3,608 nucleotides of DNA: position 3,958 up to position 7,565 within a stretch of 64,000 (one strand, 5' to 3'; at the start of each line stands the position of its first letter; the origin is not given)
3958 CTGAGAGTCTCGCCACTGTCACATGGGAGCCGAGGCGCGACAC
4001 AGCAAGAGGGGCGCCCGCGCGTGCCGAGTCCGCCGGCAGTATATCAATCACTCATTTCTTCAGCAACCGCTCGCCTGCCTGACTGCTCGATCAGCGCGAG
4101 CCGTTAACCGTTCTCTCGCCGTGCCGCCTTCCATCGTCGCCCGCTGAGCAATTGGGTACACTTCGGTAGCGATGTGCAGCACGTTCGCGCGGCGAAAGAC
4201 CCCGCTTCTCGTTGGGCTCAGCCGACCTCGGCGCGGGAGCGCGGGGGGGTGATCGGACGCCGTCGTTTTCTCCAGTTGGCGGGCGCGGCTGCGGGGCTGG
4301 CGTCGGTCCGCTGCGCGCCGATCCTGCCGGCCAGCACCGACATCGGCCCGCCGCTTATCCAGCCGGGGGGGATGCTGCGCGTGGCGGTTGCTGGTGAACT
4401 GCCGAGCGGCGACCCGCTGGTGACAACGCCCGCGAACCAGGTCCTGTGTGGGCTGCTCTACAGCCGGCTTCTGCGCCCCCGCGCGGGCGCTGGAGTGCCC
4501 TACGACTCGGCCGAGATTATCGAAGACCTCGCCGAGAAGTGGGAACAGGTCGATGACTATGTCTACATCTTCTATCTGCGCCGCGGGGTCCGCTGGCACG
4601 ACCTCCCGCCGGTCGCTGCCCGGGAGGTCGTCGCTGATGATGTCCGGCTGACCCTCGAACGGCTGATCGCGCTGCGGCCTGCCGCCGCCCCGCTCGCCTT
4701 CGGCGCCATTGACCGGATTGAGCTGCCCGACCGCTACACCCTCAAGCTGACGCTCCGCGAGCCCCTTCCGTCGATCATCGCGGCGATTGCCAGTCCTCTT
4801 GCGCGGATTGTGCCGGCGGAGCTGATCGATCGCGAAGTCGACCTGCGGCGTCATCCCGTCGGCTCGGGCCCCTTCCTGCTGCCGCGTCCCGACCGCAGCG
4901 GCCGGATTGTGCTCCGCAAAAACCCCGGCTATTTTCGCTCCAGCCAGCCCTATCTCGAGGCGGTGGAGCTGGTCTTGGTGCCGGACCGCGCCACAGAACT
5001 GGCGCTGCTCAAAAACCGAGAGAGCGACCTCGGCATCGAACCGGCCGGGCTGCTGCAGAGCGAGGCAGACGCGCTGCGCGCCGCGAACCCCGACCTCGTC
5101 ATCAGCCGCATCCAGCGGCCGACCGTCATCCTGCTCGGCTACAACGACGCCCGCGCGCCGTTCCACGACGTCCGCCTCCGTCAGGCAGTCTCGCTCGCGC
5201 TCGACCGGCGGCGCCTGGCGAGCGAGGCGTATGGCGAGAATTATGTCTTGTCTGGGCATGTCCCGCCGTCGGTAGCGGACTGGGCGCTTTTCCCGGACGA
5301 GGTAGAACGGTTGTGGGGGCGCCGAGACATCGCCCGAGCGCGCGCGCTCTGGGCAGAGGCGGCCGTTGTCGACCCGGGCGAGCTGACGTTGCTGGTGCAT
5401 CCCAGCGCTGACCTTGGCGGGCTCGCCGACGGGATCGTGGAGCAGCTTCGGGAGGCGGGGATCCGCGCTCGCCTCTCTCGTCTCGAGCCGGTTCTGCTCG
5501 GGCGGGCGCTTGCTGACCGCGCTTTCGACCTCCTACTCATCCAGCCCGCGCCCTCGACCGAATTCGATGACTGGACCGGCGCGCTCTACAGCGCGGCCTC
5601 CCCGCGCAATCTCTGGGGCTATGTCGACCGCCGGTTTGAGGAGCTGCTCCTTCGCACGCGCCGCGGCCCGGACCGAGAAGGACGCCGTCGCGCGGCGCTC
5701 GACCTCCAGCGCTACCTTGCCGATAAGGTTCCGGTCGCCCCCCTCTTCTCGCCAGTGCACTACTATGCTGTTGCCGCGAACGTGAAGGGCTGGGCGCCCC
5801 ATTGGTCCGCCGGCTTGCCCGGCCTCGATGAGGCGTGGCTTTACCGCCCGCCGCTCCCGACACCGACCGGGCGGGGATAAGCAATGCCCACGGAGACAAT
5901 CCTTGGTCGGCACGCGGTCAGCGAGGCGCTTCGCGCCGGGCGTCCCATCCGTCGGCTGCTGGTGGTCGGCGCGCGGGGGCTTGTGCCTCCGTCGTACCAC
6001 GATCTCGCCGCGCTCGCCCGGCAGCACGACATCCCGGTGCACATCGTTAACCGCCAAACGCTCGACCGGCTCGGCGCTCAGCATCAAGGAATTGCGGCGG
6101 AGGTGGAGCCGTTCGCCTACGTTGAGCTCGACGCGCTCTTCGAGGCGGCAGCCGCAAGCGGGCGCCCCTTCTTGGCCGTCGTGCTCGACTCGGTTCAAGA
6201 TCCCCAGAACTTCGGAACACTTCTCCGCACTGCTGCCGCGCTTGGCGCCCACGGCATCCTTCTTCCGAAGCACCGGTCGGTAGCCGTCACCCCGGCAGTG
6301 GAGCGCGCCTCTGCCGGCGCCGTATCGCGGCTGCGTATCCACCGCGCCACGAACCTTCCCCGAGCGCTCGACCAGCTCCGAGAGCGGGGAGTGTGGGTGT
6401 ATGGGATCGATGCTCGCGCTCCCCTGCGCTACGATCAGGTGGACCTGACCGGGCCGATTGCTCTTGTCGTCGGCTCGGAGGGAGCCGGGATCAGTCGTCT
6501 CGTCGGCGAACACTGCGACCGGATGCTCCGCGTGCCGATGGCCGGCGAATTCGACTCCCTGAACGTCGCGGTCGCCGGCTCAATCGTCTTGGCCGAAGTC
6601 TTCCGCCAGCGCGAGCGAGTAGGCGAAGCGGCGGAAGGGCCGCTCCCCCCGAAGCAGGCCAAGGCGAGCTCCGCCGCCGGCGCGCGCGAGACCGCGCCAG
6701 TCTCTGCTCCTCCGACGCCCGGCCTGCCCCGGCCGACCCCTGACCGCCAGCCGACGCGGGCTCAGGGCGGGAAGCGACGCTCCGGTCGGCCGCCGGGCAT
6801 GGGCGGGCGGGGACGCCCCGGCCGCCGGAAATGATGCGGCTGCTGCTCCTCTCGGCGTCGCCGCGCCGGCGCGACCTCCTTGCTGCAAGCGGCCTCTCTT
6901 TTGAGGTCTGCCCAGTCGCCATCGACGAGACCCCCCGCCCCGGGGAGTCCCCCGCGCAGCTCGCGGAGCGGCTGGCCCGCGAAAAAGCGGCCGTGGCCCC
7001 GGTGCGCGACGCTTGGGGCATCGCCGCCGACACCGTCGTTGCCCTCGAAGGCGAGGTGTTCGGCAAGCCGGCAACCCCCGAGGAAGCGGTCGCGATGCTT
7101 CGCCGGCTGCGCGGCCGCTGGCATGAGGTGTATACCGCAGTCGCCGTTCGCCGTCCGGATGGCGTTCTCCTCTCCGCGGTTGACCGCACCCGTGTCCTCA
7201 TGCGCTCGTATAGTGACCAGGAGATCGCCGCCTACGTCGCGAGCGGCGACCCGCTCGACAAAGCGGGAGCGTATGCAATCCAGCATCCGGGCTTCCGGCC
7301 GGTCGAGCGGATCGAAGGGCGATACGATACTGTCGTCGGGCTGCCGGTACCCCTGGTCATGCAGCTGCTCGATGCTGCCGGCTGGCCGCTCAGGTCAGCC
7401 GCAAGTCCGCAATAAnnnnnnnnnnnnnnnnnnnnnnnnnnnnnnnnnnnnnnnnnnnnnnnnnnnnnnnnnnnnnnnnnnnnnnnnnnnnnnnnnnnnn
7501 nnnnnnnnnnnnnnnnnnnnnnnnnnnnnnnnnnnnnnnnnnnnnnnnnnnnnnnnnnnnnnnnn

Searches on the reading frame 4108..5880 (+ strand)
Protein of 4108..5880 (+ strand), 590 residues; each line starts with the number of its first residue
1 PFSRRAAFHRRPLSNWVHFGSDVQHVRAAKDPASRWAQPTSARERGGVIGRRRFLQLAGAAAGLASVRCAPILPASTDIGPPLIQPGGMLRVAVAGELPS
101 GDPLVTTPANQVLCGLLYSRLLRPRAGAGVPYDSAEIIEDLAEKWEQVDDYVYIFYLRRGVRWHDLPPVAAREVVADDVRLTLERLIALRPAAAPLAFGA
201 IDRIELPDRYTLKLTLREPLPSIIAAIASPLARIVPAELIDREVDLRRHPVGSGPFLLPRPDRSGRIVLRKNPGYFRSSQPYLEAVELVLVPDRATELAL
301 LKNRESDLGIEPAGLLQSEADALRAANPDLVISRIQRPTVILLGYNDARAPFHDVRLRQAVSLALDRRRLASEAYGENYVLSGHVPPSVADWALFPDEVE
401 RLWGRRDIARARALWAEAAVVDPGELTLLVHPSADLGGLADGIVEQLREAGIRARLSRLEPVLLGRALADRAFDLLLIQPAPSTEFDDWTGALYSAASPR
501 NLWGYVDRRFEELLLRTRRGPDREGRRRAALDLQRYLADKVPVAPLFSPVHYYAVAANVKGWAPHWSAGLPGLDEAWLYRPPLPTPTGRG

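Call 12: search_protein_families(library=pfam, proteins=[window:4108-5880:+], max_evalue=0.001)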
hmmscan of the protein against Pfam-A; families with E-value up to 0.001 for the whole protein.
window:4108-5880:+ (590 aa): 1 family
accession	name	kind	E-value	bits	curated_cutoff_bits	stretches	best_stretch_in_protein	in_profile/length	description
PF00496.27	SBP_bac_5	-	2.3e-49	168.9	32.4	1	136-485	1-351/368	Bacterial extracellular solute-binding proteins, family 5 Middle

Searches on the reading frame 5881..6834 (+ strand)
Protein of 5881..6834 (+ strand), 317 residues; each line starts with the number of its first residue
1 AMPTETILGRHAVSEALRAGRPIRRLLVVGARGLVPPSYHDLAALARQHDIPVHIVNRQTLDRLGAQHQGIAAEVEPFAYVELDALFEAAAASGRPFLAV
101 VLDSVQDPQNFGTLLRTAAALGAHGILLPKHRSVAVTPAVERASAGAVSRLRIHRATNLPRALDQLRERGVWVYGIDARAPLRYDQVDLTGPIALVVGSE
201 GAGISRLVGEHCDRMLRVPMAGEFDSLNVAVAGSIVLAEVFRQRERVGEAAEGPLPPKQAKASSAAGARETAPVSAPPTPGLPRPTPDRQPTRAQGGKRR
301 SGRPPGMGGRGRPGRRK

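Call 12: search_protein_families(library=pfam, proteins=[window:5881-6834:+], max_evalue=0.001)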
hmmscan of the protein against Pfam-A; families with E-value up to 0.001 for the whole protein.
window:5881-6834:+ (317 aa): 2 families
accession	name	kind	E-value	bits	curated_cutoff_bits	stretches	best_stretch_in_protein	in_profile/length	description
PF00588.24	SpoU_methylase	-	1.1e-41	142.6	29.7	1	98-237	2-141/142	SpoU rRNA Methylase family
PF08032.17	SpoU_sub_bind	-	6.3e-18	65.3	22.8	1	7-80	2-75/76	RNA 2'-O ribose methyltransferase substrate binding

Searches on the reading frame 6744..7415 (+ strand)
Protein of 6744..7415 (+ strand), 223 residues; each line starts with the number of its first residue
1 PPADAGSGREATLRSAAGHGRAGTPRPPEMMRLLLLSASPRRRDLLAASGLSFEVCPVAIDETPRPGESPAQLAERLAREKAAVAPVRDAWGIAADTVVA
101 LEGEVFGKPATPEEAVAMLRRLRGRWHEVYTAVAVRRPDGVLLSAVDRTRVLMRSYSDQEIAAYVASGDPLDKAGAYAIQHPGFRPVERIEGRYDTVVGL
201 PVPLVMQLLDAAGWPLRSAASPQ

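Call 12: search_protein_families(library=pfam, proteins=[window:6744-7415:+], max_evalue=0.001)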
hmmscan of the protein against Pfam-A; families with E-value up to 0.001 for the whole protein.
window:6744-7415:+ (223 aa): 1 family
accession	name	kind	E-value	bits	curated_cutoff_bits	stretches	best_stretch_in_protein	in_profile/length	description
PF02545.19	Maf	-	2.8e-56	190.6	27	1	32-211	1-186/187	Maf-like protein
